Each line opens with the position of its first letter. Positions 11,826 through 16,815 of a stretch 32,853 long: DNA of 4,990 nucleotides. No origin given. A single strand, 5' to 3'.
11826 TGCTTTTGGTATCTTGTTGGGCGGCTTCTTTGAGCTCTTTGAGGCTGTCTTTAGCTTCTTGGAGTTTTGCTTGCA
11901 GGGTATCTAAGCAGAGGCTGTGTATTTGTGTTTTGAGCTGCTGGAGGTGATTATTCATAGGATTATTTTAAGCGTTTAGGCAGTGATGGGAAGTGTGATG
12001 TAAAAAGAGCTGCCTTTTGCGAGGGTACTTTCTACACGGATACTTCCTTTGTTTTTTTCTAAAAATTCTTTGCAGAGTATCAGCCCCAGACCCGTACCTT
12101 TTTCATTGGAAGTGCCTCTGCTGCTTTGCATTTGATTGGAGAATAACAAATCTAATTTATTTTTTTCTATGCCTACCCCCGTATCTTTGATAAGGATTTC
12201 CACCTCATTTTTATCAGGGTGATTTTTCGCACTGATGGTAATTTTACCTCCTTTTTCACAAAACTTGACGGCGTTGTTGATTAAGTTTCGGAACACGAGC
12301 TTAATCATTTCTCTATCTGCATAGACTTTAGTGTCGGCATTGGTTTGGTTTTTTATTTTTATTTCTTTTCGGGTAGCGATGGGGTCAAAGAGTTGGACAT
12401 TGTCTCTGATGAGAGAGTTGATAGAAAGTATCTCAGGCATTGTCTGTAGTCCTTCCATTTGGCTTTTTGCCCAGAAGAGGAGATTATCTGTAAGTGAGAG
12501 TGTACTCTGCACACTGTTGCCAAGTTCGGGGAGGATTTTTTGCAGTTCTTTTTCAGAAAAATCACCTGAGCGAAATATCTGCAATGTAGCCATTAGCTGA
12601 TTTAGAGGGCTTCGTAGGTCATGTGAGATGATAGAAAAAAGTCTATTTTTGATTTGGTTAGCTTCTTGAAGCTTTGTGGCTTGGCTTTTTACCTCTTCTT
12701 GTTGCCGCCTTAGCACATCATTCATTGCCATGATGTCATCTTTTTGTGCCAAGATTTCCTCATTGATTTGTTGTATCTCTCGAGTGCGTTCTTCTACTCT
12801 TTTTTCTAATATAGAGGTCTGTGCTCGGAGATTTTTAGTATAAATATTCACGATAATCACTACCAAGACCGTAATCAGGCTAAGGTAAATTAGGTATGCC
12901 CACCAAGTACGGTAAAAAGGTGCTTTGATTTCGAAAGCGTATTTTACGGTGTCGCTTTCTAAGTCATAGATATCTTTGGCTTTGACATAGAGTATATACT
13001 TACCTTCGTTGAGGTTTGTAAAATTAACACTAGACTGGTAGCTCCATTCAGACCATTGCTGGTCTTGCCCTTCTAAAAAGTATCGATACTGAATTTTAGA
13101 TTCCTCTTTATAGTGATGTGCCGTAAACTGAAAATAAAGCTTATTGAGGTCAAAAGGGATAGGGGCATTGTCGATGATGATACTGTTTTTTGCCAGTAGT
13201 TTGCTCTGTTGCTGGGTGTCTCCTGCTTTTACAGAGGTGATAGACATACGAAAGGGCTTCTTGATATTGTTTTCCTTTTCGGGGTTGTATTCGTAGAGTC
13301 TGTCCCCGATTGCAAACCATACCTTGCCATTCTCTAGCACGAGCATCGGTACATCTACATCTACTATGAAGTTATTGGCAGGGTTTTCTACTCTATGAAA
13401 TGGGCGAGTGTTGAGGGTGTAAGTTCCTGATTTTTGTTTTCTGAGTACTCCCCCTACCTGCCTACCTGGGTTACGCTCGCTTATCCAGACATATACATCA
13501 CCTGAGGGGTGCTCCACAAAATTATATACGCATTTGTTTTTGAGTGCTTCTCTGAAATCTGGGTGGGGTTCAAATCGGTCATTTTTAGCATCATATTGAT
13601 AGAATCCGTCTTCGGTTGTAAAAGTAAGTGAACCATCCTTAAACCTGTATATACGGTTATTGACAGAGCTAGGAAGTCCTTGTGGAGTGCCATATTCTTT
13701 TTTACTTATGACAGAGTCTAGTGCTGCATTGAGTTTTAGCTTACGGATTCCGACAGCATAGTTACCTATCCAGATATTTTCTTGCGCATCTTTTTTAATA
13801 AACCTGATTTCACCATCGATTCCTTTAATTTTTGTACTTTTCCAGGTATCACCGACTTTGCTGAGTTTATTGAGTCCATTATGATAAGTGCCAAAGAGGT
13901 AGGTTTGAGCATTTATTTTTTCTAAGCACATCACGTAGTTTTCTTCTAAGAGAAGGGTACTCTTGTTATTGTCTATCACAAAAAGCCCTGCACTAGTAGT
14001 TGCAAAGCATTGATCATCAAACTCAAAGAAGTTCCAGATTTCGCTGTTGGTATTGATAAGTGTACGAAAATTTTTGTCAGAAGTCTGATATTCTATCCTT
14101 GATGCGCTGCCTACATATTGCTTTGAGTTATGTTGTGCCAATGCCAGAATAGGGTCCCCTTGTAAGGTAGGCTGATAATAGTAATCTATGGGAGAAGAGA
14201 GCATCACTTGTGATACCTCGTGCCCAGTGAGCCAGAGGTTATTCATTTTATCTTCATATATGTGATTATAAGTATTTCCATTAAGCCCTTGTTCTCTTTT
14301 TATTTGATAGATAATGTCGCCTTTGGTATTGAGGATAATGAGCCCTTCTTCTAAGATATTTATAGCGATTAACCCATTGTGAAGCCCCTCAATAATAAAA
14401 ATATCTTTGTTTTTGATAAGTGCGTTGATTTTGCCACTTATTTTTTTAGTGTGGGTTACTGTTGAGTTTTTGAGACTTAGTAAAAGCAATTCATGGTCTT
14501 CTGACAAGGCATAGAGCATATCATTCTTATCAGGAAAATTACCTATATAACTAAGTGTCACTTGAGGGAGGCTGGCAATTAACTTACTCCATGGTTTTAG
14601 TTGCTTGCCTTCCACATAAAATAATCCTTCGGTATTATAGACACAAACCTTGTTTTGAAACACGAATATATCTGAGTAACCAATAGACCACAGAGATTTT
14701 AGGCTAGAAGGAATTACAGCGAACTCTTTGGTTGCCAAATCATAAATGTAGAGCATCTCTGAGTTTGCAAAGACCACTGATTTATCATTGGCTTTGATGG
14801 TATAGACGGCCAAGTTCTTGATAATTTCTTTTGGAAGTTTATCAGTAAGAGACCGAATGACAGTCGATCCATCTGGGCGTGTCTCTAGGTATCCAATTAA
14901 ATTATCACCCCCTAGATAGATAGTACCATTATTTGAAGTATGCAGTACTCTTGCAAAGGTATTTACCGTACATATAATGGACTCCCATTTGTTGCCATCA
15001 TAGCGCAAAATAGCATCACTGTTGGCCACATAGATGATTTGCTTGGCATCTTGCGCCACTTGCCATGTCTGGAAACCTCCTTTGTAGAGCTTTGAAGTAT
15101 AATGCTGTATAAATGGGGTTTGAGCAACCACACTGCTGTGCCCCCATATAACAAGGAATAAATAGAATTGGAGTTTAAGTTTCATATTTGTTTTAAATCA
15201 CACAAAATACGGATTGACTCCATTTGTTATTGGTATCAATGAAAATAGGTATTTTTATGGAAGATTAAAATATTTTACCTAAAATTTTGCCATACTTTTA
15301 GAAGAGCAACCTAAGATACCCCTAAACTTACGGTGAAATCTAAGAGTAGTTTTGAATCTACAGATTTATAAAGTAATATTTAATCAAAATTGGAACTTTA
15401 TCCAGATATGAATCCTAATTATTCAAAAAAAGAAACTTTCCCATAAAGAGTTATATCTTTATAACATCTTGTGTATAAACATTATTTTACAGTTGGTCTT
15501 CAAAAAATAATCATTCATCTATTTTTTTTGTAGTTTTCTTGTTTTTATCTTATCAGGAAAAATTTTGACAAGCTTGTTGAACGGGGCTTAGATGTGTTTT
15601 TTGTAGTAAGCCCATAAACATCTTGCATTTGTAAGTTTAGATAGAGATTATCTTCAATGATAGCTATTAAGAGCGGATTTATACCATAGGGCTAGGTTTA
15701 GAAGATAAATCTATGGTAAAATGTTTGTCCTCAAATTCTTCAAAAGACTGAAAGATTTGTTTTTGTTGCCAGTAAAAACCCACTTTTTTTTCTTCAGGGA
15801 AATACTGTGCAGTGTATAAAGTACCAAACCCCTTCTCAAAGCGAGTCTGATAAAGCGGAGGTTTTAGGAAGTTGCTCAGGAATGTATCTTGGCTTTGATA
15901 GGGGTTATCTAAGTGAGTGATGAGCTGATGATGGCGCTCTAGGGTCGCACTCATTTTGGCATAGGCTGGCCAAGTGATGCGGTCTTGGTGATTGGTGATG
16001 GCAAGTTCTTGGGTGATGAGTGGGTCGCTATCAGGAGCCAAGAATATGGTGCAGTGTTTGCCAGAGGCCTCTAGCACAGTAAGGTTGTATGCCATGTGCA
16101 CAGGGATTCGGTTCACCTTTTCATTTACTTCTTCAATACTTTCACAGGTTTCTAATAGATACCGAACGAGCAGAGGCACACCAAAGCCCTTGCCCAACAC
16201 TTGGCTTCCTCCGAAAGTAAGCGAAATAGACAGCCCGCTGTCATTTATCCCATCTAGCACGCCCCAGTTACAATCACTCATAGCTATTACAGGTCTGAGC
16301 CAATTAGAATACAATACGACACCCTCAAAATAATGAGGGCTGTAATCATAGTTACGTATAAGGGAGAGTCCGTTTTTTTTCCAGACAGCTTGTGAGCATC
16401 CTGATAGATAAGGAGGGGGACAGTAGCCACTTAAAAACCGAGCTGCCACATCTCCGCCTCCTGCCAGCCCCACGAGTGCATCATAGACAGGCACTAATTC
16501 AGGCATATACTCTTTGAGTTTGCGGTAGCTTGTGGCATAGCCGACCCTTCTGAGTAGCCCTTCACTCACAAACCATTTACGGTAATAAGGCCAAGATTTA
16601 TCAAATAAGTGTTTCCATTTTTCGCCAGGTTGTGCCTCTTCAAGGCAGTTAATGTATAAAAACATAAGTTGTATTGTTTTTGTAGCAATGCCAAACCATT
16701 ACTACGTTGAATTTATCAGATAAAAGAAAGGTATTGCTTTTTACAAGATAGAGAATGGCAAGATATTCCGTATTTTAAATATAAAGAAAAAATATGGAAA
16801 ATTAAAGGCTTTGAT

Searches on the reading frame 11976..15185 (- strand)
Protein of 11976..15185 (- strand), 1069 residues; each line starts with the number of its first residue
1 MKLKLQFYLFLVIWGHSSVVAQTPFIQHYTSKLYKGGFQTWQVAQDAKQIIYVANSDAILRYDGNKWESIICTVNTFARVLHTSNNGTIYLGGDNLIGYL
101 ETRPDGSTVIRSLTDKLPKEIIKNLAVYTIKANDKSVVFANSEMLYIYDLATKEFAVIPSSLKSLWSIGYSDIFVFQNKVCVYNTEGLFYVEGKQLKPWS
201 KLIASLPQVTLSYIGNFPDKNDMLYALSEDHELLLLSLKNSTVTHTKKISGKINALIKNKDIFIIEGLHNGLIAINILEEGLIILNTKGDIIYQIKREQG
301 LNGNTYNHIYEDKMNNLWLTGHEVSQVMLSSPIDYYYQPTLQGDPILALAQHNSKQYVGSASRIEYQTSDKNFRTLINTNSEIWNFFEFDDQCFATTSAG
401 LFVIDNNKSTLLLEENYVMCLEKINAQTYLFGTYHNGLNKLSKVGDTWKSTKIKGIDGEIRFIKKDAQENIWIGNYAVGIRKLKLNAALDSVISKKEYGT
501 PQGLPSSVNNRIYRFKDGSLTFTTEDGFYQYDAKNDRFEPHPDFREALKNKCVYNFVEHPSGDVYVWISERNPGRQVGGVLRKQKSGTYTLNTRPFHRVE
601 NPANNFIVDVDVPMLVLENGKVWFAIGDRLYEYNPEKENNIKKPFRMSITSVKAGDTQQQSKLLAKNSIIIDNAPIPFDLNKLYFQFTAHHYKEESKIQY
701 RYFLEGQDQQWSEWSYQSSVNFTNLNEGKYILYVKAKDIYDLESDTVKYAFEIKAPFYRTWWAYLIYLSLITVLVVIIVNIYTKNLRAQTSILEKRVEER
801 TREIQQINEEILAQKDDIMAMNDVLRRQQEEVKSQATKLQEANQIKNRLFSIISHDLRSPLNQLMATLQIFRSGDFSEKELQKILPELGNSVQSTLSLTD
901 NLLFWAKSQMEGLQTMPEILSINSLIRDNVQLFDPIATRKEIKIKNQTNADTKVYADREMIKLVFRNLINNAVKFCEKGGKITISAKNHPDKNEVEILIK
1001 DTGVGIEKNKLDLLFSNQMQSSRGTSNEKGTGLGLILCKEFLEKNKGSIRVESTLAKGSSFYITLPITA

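Call 48: search_protein_families(library=pfam, proteins=[window:11976-15185:-], max_evalue=0.00001)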
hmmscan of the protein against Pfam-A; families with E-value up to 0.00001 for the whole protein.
window:11976-15185:- (1069 aa): 3 families
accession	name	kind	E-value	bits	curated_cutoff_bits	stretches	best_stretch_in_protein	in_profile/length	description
PF02518.31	HATPase_c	-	3e-23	82.8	26.4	1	957-1068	2-110/111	Histidine kinase-, DNA gyrase B-, and HSP90-like ATPase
PF07495.19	Y_Y_Y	-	2e-11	44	26.6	1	692-749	2-58/65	Y_Y_Y domain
PF00512.31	HisKA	-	4.4e-08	33.5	26.9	1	846-909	2-64/66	His Kinase A (phospho-acceptor) domain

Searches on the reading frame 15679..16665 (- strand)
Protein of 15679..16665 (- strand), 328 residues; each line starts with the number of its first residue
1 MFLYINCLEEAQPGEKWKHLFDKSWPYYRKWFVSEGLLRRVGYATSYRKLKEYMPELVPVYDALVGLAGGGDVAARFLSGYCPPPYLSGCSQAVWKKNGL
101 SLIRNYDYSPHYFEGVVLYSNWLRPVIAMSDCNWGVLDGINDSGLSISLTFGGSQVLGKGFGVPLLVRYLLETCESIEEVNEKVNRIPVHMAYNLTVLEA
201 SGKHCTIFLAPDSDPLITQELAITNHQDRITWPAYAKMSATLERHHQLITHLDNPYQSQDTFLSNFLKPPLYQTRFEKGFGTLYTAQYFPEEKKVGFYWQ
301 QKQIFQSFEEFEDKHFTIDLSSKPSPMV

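Call 48: search_protein_families(library=pfam, proteins=[window:15679-16665:-], max_evalue=0.00001)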
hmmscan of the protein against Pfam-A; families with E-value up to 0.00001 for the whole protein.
window:15679-16665:- (328 aa): 1 family
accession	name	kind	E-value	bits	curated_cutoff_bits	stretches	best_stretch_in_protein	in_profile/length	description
PF03417.21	AAT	-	2.1e-30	106.6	23.2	1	96-302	3-223/225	Acyl-coenzyme A:6-aminopenicillanic acid acyl-transferase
